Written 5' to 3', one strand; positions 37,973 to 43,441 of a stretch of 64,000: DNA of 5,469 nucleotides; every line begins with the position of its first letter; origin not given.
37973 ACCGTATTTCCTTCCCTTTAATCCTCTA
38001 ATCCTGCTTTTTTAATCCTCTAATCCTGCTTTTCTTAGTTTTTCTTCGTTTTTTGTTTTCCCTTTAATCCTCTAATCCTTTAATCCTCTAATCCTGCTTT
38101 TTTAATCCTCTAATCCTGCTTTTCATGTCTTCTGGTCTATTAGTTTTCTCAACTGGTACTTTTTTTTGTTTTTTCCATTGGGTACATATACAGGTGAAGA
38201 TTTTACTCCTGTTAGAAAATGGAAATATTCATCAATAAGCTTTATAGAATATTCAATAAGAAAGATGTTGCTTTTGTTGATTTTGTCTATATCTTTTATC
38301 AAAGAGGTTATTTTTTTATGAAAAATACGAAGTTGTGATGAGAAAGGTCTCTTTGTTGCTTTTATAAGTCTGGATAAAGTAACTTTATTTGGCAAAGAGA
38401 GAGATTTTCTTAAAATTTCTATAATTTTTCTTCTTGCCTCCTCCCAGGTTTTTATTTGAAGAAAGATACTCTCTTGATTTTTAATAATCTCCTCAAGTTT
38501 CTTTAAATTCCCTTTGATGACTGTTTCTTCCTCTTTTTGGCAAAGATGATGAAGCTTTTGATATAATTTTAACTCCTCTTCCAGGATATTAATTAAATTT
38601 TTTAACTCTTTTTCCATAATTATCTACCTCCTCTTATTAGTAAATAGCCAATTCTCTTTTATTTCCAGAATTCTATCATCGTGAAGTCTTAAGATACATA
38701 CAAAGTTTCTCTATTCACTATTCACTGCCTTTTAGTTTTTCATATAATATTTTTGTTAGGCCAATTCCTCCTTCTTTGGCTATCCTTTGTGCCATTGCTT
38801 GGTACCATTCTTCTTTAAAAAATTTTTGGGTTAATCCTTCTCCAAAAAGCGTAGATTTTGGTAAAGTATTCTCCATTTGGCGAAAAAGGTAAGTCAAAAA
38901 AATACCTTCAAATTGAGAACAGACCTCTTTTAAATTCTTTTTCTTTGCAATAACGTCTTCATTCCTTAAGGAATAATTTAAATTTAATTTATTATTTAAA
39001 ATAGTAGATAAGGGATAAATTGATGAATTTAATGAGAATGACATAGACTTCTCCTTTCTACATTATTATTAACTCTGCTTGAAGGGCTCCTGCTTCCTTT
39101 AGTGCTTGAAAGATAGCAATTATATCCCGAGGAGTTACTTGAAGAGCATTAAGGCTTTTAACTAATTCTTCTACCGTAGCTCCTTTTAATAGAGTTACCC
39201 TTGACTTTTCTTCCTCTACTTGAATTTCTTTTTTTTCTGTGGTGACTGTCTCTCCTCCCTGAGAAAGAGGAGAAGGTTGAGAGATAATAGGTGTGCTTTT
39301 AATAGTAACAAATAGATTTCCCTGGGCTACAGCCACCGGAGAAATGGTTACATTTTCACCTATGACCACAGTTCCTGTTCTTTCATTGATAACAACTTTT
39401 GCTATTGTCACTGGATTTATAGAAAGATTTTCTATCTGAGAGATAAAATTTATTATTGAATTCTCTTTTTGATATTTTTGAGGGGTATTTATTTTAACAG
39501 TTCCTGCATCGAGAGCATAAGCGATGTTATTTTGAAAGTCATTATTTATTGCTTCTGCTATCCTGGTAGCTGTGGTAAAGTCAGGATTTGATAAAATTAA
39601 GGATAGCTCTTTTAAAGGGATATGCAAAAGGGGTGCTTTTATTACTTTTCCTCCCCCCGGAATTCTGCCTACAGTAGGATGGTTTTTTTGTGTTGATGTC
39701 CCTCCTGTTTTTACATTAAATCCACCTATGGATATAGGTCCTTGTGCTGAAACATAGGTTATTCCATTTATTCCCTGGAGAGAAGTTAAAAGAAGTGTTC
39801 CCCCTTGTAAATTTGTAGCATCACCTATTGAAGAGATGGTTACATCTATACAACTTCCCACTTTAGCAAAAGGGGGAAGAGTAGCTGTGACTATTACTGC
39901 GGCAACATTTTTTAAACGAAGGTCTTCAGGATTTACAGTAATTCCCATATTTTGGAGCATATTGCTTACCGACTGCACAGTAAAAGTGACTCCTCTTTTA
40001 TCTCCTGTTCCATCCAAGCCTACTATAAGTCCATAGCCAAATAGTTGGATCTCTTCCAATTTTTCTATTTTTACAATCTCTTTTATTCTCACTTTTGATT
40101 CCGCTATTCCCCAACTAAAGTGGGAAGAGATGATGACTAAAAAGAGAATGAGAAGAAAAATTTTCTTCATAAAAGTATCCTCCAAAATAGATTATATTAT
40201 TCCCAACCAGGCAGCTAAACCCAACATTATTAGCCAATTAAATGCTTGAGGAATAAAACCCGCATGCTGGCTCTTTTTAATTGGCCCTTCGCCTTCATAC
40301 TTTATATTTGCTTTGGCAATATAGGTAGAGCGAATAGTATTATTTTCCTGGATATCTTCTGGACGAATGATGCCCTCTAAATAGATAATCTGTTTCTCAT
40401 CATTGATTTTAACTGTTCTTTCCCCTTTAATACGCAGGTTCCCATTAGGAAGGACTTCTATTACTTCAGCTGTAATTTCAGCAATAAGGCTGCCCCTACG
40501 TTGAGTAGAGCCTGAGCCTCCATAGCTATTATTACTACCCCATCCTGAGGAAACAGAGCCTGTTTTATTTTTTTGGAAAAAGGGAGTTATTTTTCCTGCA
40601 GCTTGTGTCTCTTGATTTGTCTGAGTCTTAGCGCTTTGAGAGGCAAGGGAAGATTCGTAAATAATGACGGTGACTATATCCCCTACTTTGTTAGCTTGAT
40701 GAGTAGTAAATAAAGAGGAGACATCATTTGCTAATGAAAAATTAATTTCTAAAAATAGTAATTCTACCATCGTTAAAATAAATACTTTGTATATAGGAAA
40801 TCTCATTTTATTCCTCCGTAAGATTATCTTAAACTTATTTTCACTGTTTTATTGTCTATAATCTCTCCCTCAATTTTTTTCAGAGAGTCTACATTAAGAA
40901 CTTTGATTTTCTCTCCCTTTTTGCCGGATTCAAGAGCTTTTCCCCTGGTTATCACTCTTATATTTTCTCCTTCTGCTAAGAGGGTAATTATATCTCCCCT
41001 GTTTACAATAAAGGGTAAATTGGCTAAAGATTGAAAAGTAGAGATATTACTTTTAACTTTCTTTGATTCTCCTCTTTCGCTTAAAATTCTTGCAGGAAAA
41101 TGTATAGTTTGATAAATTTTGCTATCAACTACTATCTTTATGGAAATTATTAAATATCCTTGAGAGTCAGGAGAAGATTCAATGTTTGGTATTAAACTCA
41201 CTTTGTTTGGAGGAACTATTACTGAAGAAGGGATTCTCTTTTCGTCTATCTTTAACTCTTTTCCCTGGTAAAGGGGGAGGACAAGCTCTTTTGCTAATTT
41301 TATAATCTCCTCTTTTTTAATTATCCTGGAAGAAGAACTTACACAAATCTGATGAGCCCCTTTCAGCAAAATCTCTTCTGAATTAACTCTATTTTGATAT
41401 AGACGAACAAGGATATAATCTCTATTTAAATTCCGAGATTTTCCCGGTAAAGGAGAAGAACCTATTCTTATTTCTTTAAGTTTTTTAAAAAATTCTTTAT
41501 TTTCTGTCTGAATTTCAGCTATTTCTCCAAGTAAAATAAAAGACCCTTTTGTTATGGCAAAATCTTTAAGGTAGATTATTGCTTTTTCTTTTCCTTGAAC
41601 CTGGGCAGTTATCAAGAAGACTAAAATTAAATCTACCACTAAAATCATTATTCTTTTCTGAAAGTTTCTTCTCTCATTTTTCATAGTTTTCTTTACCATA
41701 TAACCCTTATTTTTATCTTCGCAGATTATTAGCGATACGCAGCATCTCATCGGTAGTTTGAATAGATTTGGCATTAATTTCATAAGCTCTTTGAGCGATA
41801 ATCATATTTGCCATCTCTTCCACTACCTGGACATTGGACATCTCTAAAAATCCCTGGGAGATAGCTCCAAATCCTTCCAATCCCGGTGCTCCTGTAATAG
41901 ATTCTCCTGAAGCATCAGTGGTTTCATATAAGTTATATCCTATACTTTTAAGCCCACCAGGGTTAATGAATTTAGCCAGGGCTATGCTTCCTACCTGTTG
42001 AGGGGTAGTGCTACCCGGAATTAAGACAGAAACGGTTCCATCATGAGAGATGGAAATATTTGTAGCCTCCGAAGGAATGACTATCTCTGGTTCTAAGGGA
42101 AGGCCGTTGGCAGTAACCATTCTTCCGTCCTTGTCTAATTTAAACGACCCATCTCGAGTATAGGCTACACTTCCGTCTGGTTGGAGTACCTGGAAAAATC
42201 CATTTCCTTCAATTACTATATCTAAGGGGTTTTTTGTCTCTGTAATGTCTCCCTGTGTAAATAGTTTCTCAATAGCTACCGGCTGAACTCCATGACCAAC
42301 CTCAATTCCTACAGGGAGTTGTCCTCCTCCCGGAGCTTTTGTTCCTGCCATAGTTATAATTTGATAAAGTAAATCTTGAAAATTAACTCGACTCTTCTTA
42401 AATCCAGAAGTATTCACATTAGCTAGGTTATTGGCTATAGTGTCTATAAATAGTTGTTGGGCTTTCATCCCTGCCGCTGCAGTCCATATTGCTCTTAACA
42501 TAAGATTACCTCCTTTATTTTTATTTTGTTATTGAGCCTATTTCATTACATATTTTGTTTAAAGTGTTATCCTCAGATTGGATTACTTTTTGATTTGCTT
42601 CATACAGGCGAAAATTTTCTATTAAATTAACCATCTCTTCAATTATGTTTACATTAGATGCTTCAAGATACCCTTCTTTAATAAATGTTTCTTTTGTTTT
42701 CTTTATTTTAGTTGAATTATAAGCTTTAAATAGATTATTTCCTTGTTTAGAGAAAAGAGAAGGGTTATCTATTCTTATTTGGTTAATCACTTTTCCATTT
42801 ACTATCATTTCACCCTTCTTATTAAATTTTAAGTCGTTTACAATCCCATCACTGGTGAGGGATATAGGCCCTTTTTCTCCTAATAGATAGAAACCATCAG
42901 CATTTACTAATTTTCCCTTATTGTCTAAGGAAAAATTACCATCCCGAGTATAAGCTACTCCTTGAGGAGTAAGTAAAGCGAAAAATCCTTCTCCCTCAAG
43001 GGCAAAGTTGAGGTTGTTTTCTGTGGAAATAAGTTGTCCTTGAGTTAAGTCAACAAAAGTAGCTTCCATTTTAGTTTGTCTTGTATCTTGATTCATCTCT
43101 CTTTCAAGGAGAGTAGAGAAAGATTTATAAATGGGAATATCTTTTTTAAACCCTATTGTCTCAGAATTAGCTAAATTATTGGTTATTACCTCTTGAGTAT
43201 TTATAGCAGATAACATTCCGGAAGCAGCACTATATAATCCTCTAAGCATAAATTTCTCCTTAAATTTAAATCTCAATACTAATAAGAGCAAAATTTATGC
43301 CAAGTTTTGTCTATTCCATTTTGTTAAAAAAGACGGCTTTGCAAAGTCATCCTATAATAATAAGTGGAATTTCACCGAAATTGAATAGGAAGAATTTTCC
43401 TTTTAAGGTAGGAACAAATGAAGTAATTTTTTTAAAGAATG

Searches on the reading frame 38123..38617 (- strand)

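Call 29: search_protein_families(library=pfam, proteins=[window:38123-38617:-], max_evalue=0.001)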
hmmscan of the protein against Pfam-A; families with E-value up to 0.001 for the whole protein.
window:38123-38617:- (164 aa): 1 family
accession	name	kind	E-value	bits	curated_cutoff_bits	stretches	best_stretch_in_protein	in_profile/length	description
PF05130.17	FlgN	-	4.6e-24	86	30.5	1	1-151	1-146/147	FlgN protein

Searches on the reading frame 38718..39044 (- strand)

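Call 29: search_protein_families(library=pfam, proteins=[window:38718-39044:-], max_evalue=0.001)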
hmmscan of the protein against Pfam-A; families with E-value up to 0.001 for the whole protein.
window:38718-39044:- (108 aa): 1 family
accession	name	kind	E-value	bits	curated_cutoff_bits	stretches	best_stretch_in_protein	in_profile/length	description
PF10135.14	Rod-binding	-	2.4e-09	38.1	25.1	1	56-102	2-50/51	Rod binding protein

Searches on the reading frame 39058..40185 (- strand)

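Call 29: search_protein_families(library=pfam, proteins=[window:39058-40185:-], max_evalue=0.001)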
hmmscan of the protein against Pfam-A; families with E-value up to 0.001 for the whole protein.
window:39058-40185:- (375 aa): 1 family
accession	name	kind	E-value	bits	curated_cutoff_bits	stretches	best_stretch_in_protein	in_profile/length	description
PF02119.21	FlgI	-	4e-127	424.3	25.3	1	33-374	1-343/343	Flagellar P-ring protein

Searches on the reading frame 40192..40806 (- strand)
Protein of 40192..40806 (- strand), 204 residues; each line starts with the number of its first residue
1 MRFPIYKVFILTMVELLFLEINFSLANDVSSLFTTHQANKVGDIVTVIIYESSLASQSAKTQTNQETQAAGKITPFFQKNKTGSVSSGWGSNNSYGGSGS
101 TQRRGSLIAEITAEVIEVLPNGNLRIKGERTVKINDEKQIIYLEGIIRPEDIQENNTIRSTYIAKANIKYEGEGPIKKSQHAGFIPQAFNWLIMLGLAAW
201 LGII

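Call 29: search_protein_families(library=pfam, proteins=[window:40192-40806:-], max_evalue=0.001)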
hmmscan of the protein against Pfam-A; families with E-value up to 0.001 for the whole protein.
window:40192-40806:- (204 aa): 1 family
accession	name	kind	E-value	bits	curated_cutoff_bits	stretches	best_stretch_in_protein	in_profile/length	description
PF02107.21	FlgH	-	3.3e-50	170.5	27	1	27-193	12-171/172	Flagellar L-ring protein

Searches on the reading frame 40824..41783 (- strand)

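Call 29: search_protein_families(library=pfam, proteins=[window:40824-41783:-], max_evalue=0.001)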
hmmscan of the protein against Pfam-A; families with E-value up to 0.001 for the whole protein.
window:40824-41783:- (319 aa): 1 family
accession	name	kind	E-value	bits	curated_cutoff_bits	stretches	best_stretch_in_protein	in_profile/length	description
PF13144.11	ChapFlgA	-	7e-15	55.6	23.8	1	233-316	35-122/122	Chaperone for flagella basal body P-ring formation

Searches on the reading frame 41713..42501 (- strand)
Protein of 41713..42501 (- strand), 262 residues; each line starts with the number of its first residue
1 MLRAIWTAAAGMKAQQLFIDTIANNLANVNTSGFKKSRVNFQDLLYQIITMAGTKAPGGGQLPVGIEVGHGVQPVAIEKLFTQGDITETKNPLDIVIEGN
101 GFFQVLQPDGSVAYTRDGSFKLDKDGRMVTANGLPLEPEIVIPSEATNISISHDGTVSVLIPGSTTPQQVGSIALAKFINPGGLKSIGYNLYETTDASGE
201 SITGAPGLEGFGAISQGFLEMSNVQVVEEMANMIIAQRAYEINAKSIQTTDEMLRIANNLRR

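Call 29: search_protein_families(library=pfam, proteins=[window:41713-42501:-], max_evalue=0.001)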
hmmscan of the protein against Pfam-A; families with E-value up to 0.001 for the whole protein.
window:41713-42501:- (262 aa): 3 families
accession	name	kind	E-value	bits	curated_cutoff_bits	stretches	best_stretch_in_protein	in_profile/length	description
PF22692.1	LlgE_F_G_D1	-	1.8e-28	98.9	27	1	97-159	2-64/64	Flagellar hook protein FlgE/F/G D1 domain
PF06429.18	Flg_bbr_C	-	2e-21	75.6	23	1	216-260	2-46/46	Flagellar basal body rod FlgEFG protein C-terminal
PF00460.25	Flg_bb_rod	-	2.3e-09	37.5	20.7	1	7-35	3-31/31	Flagella basal body rod protein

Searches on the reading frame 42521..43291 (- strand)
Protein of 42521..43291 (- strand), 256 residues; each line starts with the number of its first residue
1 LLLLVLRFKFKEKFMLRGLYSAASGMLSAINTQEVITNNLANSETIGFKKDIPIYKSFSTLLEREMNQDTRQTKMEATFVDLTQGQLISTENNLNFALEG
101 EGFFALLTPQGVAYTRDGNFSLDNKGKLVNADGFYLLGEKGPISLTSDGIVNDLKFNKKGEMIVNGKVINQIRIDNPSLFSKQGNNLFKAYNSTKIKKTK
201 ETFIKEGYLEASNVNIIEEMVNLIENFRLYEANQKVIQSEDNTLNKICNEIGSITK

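Call 29: search_protein_families(library=pfam, proteins=[window:42521-43291:-], max_evalue=0.001)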
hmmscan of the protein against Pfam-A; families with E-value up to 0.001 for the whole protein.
window:42521-43291:- (256 aa): 3 families
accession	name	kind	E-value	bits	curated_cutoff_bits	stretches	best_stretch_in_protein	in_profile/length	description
PF06429.18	Flg_bbr_C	-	5.3e-16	58.3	23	1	206-247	2-43/46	Flagellar basal body rod FlgEFG protein C-terminal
PF22692.1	LlgE_F_G_D1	-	4.1e-14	52.9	27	1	97-161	1-61/64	Flagellar hook protein FlgE/F/G D1 domain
PF00460.25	Flg_bb_rod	-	9.8e-06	25.9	20.7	1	19-49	1-31/31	Flagella basal body rod protein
